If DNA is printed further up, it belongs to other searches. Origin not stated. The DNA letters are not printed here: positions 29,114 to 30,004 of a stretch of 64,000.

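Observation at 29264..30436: Tandem paralogs: NDT/TIR-like Rossmann domain fused to a C-terminal ribbon-helix-helix module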

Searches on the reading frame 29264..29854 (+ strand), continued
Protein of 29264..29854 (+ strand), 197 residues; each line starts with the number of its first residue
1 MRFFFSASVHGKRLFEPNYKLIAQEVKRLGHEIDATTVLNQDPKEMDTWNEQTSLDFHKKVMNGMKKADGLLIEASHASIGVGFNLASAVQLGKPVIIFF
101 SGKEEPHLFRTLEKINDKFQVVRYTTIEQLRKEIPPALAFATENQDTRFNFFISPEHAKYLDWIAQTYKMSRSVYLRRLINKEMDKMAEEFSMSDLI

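Call 27: search_protein_families(library=pfam, proteins=[L036:1377-1982:+, L064:11447-12874:+, L003:6650-8122:+, L056:4664-4960:+, L067:2173-2562:+, L072:4217-5062:+, L027:9026-9976:+, L043:81-1058:+, L013:9050-9973:+, L048:6229-7107:+], max_evalue=0.001)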
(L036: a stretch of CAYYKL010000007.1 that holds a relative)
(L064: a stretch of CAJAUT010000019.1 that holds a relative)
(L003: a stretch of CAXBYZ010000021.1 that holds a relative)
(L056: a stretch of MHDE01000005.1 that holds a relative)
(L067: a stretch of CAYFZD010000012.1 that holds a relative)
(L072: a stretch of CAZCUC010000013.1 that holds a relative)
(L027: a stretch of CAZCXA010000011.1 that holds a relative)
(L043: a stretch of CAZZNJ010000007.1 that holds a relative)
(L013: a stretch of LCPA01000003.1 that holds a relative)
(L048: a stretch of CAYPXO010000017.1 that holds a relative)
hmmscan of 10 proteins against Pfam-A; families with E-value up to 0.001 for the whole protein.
L036:1377-1982:+ (202 aa): 5 families
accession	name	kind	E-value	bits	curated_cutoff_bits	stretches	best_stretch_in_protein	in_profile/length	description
PF13662.12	Toprim_4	-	6.1e-23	81.3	25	1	80-164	1-75/85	Toprim domain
PF21176.3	RecR_HhH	-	1.6e-13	50.6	27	1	7-46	1-40/45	RecR, helix-hairpin-helix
PF21175.2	RecR_C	-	1.1e-12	47.5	22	1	177-199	1-23/24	RecR, C-terminal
PF01751.28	Toprim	-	1.2e-09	38.6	23.1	1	81-163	1-83/96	Toprim domain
PF00633.29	HHH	-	0.00026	21.1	24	1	12-27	11-26/30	Helix-hairpin-helix motif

L064:11447-12874:+ (476 aa): 6 families
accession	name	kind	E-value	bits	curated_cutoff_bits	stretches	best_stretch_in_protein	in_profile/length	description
PF01406.26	tRNA-synt_1e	-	1.3e-85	287.9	27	1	14-332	2-299/301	tRNA synthetases class I (C) catalytic domain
PF09334.17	tRNA-synt_1g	-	1.3e-06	27.9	20.1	0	271-330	313-372/391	tRNA synthetases class I (M)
PF23493.1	CysS_C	-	1.5e-05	25.4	23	1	427-470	4-47/51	Cysteinyl-tRNA ligase anticodon binding domain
PF00133.28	tRNA-synt_1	-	5.5e-05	22.5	22.7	0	259-324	349-413/414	tRNA synthetases class I (I, L, M and V)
PF01921.24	tRNA-synt_1f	-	0.00014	21.3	27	0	277-345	274-341/360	tRNA synthetases class I (K)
PF09190.17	DALR_2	-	0.00061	20.7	22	0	370-393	1-24/57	DALR domain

L003:6650-8122:+ (491 aa): 6 families
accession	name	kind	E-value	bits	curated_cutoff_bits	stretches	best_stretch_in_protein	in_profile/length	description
PF13177.12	DNA_pol3_delta2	-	1.1e-41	142.9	27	1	20-173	5-159/161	DNA polymerase III, delta subunit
PF20964.2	DnaX_C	-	5.4e-12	46.1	26.2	1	371-466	4-99/113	DNA polymerase III subunit tau, C-terminal domain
PF00004.35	AAA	-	6.4e-11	43.3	21.2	1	38-169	2-126/131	ATPase family associated with various cellular activities (AAA)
PF13401.12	AAA_22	-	5.3e-06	27.2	27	1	38-153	9-123/130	AAA domain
PF07728.20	AAA_5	-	5.5e-06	26.9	22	1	37-141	2-92/139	AAA domain (dynein-related subfamily)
PF22608.2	DNAX_ATPase_lid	-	1.9e-05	24.8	27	1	181-219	4-42/49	DNA polymerase III clamp loader subunit, ATPase lid domain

L056:4664-4960:+ (99 aa): 1 family
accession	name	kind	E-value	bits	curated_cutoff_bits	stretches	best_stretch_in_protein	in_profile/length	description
PF02575.21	YbaB_DNA_bd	-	4.7e-05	23.9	25.5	1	12-87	4-90/91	YbaB/EbfC DNA-binding family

L067:2173-2562:+ (130 aa): 1 family
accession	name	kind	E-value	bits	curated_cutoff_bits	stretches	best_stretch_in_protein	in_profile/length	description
PF02130.23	YbeY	-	4.7e-28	98.1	25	1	17-130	8-110/129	Endoribonuclease YbeY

L072:4217-5062:+ (282 aa): 1 family
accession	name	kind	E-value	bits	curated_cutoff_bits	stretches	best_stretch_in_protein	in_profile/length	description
PF09828.14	ChrB_C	-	3.5e-05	24.7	25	1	6-159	2-130/132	ChrB, C-terminal domain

L027:9026-9976:+ (317 aa): 2 families
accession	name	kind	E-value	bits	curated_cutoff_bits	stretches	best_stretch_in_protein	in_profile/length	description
PF04055.27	Radical_SAM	-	3.7e-19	69.9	29.5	1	51-184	2-146/166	Radical SAM superfamily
PF13353.11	Fer4_12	-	0.0001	23.1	22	1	55-149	14-115/137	4Fe-4S single cluster domain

L043:81-1058:+ (326 aa): 6 families
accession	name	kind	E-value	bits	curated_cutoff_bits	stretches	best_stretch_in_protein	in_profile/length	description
PF13847.12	Methyltransf_31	-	1.9e-09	37.8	27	1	47-135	2-89/145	Methyltransferase domain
PF13649.12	Methyltransf_25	-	2.6e-09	38.1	27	1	52-133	1-77/97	Methyltransferase domain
PF13489.12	Methyltransf_23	-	2.8e-09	37.4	27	1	39-133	11-94/164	Methyltransferase domain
PF08242.18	Methyltransf_12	-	2.5e-08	35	30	1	53-133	1-78/98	Methyltransferase domain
PF08241.18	Methyltransf_11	-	3.9e-07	31.1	21.2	1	53-133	1-73/95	Methyltransferase domain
PF13679.12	Methyltransf_32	-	0.00013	22.4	27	1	30-99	6-74/143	Methyltransferase domain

L013:9050-9973:+ (308 aa): 0 families

L048:6229-7107:+ (293 aa): 1 family
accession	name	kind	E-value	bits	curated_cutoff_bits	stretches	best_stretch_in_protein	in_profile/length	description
PF00294.29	PfkB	-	2.2e-13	50.7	25.8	1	110-270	124-285/302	pfkB family carbohydrate kinase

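Call 28: search_protein_families(library=pfam, proteins=[L036:2539-3411:+, L033:10585-11325:+, L064:9471-9980:+, L037:9491-9970:+, L080:9406-9975:+, L050:10592-11743:+, L023:4042-4647:-, L028:11251-12471:+, L057:11774-12547:+, L035:5715-6806:+], max_evalue=0.01)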
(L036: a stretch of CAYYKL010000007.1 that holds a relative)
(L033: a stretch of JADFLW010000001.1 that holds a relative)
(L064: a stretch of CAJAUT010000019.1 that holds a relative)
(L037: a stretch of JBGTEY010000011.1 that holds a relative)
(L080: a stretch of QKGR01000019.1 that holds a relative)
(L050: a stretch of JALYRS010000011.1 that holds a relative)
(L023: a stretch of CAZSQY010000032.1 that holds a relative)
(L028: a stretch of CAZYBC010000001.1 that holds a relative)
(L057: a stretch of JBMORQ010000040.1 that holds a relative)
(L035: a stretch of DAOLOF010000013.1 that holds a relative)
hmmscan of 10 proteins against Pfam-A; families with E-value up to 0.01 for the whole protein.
L036:2539-3411:+ (291 aa): 4 families
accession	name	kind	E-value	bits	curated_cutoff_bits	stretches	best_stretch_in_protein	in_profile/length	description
PF08241.18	Methyltransf_11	-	0.0002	22.4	21.2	1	157-233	2-80/95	Methyltransferase domain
PF08242.18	Methyltransf_12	-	0.00027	22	30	1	157-237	2-89/98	Methyltransferase domain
PF13489.12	Methyltransf_23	-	0.00093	19.4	27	1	154-240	25-108/164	Methyltransferase domain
PF13649.12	Methyltransf_25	-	0.0027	18.8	27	1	155-229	1-80/97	Methyltransferase domain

L033:10585-11325:+ (247 aa): 1 family
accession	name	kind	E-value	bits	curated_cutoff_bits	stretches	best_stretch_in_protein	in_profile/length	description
PF00265.24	TK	-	2e-05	24.9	20.6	1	113-243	55-176/176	Thymidine kinase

L064:9471-9980:+ (170 aa): 8 families
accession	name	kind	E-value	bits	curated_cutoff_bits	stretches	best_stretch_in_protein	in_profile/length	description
PF13671.12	AAA_33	-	3.2e-09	37.6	27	1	4-143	3-143/143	AAA domain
PF13238.12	AAA_18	-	1.7e-07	32.2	29.4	1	5-125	3-116/128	AAA domain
PF01202.28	SKI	-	2.5e-05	24.9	22.1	1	9-122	1-107/159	Shikimate kinase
PF08433.16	KTI12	-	8e-05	22.7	22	1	4-144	5-141/271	Chromatin associated protein KTI12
PF00004.35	AAA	-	0.0002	22.3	21.2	1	4-31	2-29/131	ATPase family associated with various cellular activities (AAA)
PF22025.1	ThiI_fer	-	0.00047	21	25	0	81-121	7-46/72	ThiI ferredoxin-like domain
PF13207.12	AAA_17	-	0.00057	20.6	27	1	6-125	1-127/136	AAA domain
PF20720.3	nSTAND3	-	0.0011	19.1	27.2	1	4-129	21-129/155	Novel STAND NTPase 3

L037:9491-9970:+ (160 aa): 7 families
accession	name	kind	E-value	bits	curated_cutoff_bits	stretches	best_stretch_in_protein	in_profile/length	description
PF00383.29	dCMP_cyt_deam_1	-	4e-25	88.1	25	1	4-102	3-102/102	Cytidine and deoxycytidylate deaminase zinc-binding region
PF14437.12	MafB19-deam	-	6.1e-23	81.7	27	1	4-108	2-107/142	MafB19-like deaminase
PF14439.12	Bd3614-deam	-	0.00012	22.5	38.5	1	46-119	28-105/113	Bd3614-like deaminase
PF18750.7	SNAD4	-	0.00017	22.1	27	1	43-91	22-72/130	Secreted Novel AID/APOBEC-like Deaminase 4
PF18771.7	APOBEC3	-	0.00028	21.5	27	1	43-98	21-77/137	APOBEC3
PF18778.7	NAD1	-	0.00032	21.3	27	1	44-90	40-90/175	Novel AID APOBEC clade 1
PF18772.7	APOBEC2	-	0.0038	17.7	26.8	1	48-90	44-89/175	APOBEC2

L080:9406-9975:+ (190 aa): 10 families
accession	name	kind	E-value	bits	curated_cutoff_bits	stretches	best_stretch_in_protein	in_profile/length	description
PF13238.12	AAA_18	-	3.3e-05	24.8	29.4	1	7-76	1-80/128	AAA domain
PF00005.33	ABC_tran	-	4.1e-05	24.6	25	1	3-55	10-66/137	ABC transporter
PF13671.12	AAA_33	-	0.0013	19.4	27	1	9-43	4-38/143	AAA domain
PF13173.12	AAA_14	-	0.002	18.6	27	1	8-63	6-78/129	AAA domain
PF20720.3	nSTAND3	-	0.0026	17.9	27.2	1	7-54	20-72/155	Novel STAND NTPase 3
PF13521.12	AAA_28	-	0.0027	18.4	27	1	6-27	1-22/164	AAA domain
PF13401.12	AAA_22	-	0.0031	18.2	27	1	7-46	8-45/130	AAA domain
PF01202.28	SKI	-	0.0064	17.1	22.1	1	14-40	2-28/159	Shikimate kinase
PF13207.12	AAA_17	-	0.007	17.1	27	0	10-78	1-81/136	AAA domain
PF02224.24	Cytidylate_kin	-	0.0089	16.2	26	0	7-34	1-28/211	Cytidylate kinase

L050:10592-11743:+ (384 aa): 4 families
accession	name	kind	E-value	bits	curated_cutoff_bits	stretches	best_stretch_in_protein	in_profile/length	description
PF13649.12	Methyltransf_25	-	8e-06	26.9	27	0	232-276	46-88/97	Methyltransferase domain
PF08241.18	Methyltransf_11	-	2.3e-05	25.4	21.2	0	231-287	43-93/95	Methyltransferase domain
PF08242.18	Methyltransf_12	-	0.0023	19.1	30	0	108-151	3-48/98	Methyltransferase domain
PF13847.12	Methyltransf_31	-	0.0025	18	27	0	234-265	54-87/145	Methyltransferase domain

L023:4042-4647:- (201 aa): 1 family
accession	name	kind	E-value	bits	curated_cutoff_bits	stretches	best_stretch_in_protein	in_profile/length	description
PF00908.23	dTDP_sugar_isom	-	2.1e-34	119.1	27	1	21-196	1-167/168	dTDP-4-dehydrorhamnose 3,5-epimerase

L028:11251-12471:+ (407 aa): 1 family
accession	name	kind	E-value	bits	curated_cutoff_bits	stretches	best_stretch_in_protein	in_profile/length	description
PF02073.20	Peptidase_M29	-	9.9e-100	334.6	27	1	15-405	3-406/406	Thermophilic metalloprotease (M29)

L057:11774-12547:+ (258 aa): 1 family
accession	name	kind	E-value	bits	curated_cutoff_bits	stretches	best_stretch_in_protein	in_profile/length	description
PF00557.29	Peptidase_M24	-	1.2e-33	117.1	23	1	12-241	3-207/208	Metallopeptidase family M24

L035:5715-6806:+ (364 aa): 5 families
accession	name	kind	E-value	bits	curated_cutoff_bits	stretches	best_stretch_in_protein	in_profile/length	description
PF04539.22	Sigma70_r3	-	1.6e-26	92.6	25.3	1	209-285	1-76/78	Sigma-70 region 3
PF04542.20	Sigma70_r2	-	2.3e-22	79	24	1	130-200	1-71/71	Sigma-70 region 2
PF04545.22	Sigma70_r4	-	2.3e-18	65.9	24.1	1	299-352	1-50/50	Sigma-70, region 4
PF00140.25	Sigma70_r1_2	-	6.7e-16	58.4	22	1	92-124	1-33/34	Sigma-70 factor, region 1.2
PF03979.19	Sigma70_r1_1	-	6.7e-06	26.4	22.5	1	12-74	4-66/81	Sigma-70 factor, region 1.1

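Call 29: fold_search(model_id=the predicted structure, library=pdb)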
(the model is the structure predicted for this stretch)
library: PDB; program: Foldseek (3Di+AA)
matches with E <= 10: 1410; with E <= 0.001: 115
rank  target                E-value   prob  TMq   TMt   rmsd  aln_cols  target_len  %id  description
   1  8rqd_A                5.4e-08  1.00  0.55  0.75   2.9       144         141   22  Crystal structure of human DNPH1 mutant-Y24F (released 2024-11-20)
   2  9s0o_A                9.4e-08  1.00  0.54  0.75   4.8       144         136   22  Crystal structure of DNPH1 bound by compound 6 (released 2025-12-24)
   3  9i58_B                1.1e-07  1.00  0.57  0.83   2.3       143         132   20  Crystal structure of DNPH1 bound by compound 31. (released 2025-11-12)
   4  4fyi_D                1.5e-07  1.00  0.54  0.82   3.1       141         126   23  Crystal structure of rcl with 6-cyclopentyl-AMP (released 2013-01-02)
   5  4p5e_A                2.1e-07  1.00  0.56  0.76   3.4       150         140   21  CRYSTAL STRUCTURE OF HUMAN DNPH1 (RCL) WITH 6-NAPHTHYL-PURINE-RIBOSIDE-MONOPHOSPHATE (released 2014-08-20)
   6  4fyh_D                2.2e-07  1.00  0.56  0.81   2.9       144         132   23  Crystal structure of rcl with phospho-triciribine (released 2013-01-02)
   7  4p5d_C                2.2e-07  1.00  0.60  0.81   2.7       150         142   23  CRYSTAL STRUCTURE OF RAT DNPH1 (RCL) WITH 6-NAPHTHYL-PURINE-RIBOSIDE-MONOPHOSPHATE (released 2014-08-20)
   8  9i57_B                2.7e-07  1.00  0.57  0.78   2.8       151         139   20  Crystal structure of DNPH1 bound by compound 39. (released 2025-11-12)
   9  4fyi_B                3.0e-07  1.00  0.56  0.82   3.0       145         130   23  Crystal structure of rcl with 6-cyclopentyl-AMP (released 2013-01-02)
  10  9da5_A                3.0e-07  1.00  0.53  0.81   3.4       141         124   20  Crystal structure of human DNPH1 bound to inhibitor 2c (released 2025-02-05)
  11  9ia6_A                3.4e-07  1.00  0.54  0.81   3.3       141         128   20  Crystal structure of DNPH1 bound by compound 3. (released 2025-11-12)
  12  4fyk_A                3.9e-07  1.00  0.52  0.78   4.4       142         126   23  Crystal structure of rcl with 5'-phiosphorothioate-adenosine (released 2013-01-02)
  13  4fyi_A                4.7e-07  1.00  0.54  0.82   2.4       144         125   24  Crystal structure of rcl with 6-cyclopentyl-AMP (released 2013-01-02)
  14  4p5d_A                5.0e-07  1.00  0.61  0.81   2.8       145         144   23  CRYSTAL STRUCTURE OF RAT DNPH1 (RCL) WITH 6-NAPHTHYL-PURINE-RIBOSIDE-MONOPHOSPHATE (released 2014-08-20)
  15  4fyk_C                5.3e-07  1.00  0.54  0.82   4.1       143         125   22  Crystal structure of rcl with 5'-phiosphorothioate-adenosine (released 2013-01-02)
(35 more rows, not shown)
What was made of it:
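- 29264..29857 (+): First gene (winA): 197-aa Glu-less DNPH1/NDT-fold plus RHH protein. Foldseek top hits are DNPH1, E 5e-8, target-normalised TM 0.75-0.85 (call 29).
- On NDT / DNPH1 superfamily (PF05014): Foldseek DNPH1 E 5e-8, target-normalised TM 0.75-0.86 (call 29).
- Foldseek PDB top 50 hits are all DNPH1/Rcl (E 5e-8, target-normalised TM up to 0.86; call 29).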

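Call 31: search_protein_families(library=pfam, proteins=[L021:6817-9906:+, L032:4139-5242:+, L029:1337-3310:+, L072:13340-14347:+, L077:10564-11838:-, L080:11893-13005:-, L061:1188-1400:+, L040:10820-11320:+, L044:10571-11173:+, L054:12228-12746:+], max_evalue=0.01)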
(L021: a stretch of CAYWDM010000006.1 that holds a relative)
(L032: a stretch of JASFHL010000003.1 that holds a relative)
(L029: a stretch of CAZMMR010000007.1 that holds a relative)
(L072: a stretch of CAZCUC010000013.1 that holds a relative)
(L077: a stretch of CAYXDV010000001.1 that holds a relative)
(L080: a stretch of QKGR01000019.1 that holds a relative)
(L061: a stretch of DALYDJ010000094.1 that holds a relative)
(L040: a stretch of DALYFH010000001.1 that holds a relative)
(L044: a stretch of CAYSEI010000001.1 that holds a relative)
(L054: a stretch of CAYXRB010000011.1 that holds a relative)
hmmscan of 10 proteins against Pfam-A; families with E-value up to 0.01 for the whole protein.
L021:6817-9906:+ (1030 aa): 10 families
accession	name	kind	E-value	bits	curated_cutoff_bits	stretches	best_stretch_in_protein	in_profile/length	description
PF00580.27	UvrD-helicase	-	5e-64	217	23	1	13-323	1-270/271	UvrD/REP helicase N-terminal domain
PF13361.12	UvrD_C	-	1e-32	114.4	25.6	1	329-699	1-347/350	UvrD-like helicase C-terminal domain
PF12705.13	PDDEXK_1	-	3.6e-23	83.2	22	1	776-1025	2-228/247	PD-(D/E)XK nuclease superfamily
PF13245.12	AAA_19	-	2.6e-20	73.4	25.1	1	17-308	3-133/134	AAA domain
PF13538.12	UvrD_C_2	-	3.8e-12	46.3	27.4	2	669-697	23-51/52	UvrD-like helicase C-terminal domain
PF13604.12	AAA_30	-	4e-05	23.9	27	0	13-76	2-65/191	AAA domain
PF13086.12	AAA_11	-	4.5e-05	23.8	27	1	15-90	4-89/257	AAA domain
PF01443.25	Viral_helicase1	-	0.00016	22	21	0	674-695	207-224/228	Viral superfamily 1 RNA helicase core domain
PF13087.12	AAA_12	-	0.0019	18.2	27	0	601-697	114-190/195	AAA domain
PF13401.12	AAA_22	-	0.0078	17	27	0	24-87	4-64/130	AAA domain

L032:4139-5242:+ (368 aa): 1 family
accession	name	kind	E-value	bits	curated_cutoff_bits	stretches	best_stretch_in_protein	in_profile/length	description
PF01207.24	Dus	-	1.9e-60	205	20.4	2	15-151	2-138/311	Dihydrouridine synthase (Dus)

L029:1337-3310:+ (658 aa): 4 families
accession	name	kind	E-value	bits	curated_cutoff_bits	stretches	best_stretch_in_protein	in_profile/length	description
PF06439.18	3keto-disac_hyd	-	5.5e-06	27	26.8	1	72-240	9-186/187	3-keto-disaccharide hydrolase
PF13385.13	Laminin_G_3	-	4.5e-05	24.1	27.6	1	143-242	40-142/151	Concanavalin A-like lectin/glucanases superfamily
PF13529.12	Peptidase_C39_2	-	0.0026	18.8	24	0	278-422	7-142/143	Peptidase_C39 like family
PF19763.6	DUF6250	-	0.0051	17.1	26.9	0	173-215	106-148/165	Domain of unknown function (DUF6250)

L072:13340-14347:+ (336 aa): 5 families
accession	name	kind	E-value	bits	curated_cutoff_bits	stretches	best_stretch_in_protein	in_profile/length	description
PF12146.15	Hydrolase_4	-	5.3e-12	46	27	1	99-193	3-94/239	Serine aminopeptidase, S33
PF00561.26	Abhydrolase_1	-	1.3e-08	35.3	25.8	1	122-195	17-89/245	alpha/beta hydrolase fold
PF00326.27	Peptidase_S9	-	1.5e-06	28.3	22.6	1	226-333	98-209/213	Prolyl oligopeptidase family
PF12697.13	Abhydrolase_6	-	1.6e-05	26.2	26.3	1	129-228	24-117/217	Alpha/beta hydrolase family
PF01738.24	DLH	-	5e-05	23.4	21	0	266-313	139-186/217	Dienelactone hydrolase family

L077:10564-11838:- (424 aa): 2 families
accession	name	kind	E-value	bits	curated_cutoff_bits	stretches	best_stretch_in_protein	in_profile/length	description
PF02875.26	Mur_ligase_C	-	2.8e-07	31.8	28.4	1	271-381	11-126/127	Mur ligase, glutamate ligase domain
PF08245.18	Mur_ligase_M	-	5.5e-06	26.9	24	0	35-76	2-52/200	Mur ligase middle domain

L080:11893-13005:- (370 aa): 2 families
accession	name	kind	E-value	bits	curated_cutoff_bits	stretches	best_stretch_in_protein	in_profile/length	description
PF07478.18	Dala_Dala_lig_C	-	3.9e-19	69.4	24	1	166-362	8-203/204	D-ala D-ala ligase C-terminus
PF01071.24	GARS_A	-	2.5e-05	24.6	27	1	153-250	3-105/194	Phosphoribosylglycinamide synthetase, ATP-grasp (A) domain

L061:1188-1400:+ (71 aa): 0 families

L040:10820-11320:+ (167 aa): 0 families

L044:10571-11173:+ (201 aa): 0 families

L054:12228-12746:+ (173 aa): 0 families

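Call 44: find_encoding_contigs(protein=P0005, flank=6000, max_places=2)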
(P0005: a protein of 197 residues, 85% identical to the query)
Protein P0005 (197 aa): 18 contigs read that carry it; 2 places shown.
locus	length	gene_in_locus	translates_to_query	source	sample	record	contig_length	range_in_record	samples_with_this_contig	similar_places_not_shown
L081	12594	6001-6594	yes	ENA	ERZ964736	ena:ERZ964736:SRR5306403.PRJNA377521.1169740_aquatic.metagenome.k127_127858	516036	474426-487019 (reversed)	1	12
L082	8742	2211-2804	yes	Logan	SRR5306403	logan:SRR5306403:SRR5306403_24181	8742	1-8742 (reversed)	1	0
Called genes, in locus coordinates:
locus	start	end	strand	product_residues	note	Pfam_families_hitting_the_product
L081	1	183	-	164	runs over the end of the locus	-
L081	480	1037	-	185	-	-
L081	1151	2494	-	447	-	-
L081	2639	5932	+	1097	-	PF07517:SecA_DEAD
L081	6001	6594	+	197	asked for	-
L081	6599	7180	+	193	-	-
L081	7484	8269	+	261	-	-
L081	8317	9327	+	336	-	PF11104:PilM_2, PF14450:FtsA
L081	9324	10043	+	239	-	-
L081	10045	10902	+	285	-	-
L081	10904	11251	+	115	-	-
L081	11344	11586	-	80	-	PF13083:KH_KhpA-B, PF00013:KH_1 (weak)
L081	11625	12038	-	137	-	PF00886:Ribosomal_S16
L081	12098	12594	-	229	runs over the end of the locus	PF22935:RM44_endonuclase (faint), PF14622:Ribonucleas_3_3, PF00636:Ribonuclease_3, PF00035:dsrm, PF14709:DND1_DSRM (faint)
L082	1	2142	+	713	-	?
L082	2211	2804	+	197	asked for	-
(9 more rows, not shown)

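Call 45: find_encoding_contigs(protein=P0015, flank=6000, max_places=2)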
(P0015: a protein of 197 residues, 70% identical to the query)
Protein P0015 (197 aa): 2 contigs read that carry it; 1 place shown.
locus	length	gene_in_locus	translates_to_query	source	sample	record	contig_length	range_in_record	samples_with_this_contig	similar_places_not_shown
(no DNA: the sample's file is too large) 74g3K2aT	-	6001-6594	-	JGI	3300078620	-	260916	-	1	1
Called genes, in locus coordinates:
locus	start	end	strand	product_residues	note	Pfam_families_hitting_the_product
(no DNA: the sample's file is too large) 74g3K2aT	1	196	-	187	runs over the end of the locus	-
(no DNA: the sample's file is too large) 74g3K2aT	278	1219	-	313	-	-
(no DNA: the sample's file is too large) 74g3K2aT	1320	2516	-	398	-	-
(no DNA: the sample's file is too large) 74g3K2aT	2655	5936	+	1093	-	PF07517:SecA_DEAD (weak)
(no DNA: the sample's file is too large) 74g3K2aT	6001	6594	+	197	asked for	-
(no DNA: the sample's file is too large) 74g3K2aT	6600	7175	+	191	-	PF05014:Nuc_deoxyrib_tr (weak)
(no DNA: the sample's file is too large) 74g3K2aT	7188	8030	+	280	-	-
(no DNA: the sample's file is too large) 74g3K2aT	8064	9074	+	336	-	PF11104:PilM_2, PF14450:FtsA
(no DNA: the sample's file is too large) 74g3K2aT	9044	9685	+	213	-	-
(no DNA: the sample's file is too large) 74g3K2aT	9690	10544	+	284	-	-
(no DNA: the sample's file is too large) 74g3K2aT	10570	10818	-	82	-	PF13083:KH_KhpA-B, PF07650:KH_2 (weak), PF00013:KH_1 (weak)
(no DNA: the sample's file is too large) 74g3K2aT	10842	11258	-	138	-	PF00886:Ribosomal_S16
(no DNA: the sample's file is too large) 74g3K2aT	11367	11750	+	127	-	-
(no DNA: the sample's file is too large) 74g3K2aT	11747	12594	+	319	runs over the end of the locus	-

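Call 46: find_encoding_contigs(protein=P0012, flank=6000, max_places=2)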
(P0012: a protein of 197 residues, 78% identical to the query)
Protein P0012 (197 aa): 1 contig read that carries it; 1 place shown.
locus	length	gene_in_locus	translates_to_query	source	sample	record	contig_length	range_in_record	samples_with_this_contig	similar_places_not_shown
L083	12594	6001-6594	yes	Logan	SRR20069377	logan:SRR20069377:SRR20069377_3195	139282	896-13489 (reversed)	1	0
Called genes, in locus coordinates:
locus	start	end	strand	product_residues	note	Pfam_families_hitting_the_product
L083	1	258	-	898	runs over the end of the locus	PF00090:TSP_1 (faint), PF19028:TSP1_spondin (faint), PF19030:TSP1_ADAMTS (faint), PF00754:F5_F8_type_C, PF22633:F5_F8_type_C_2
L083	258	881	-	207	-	-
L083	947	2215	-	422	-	-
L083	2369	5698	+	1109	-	PF07517:SecA_DEAD (weak)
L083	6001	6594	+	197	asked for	-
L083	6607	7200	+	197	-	PF05014:Nuc_deoxyrib_tr (weak)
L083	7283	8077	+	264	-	-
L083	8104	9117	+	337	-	PF11104:PilM_2, PF14450:FtsA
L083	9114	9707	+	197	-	-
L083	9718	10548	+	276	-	-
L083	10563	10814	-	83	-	PF13083:KH_KhpA-B, PF00013:KH_1 (weak)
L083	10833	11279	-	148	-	PF00886:Ribosomal_S16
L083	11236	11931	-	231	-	PF22935:RM44_endonuclase, PF14622:Ribonucleas_3_3, PF00636:Ribonuclease_3, PF00035:dsrm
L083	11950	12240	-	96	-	PF00550:PP-binding (faint)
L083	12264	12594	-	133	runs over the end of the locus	PF01029:NusB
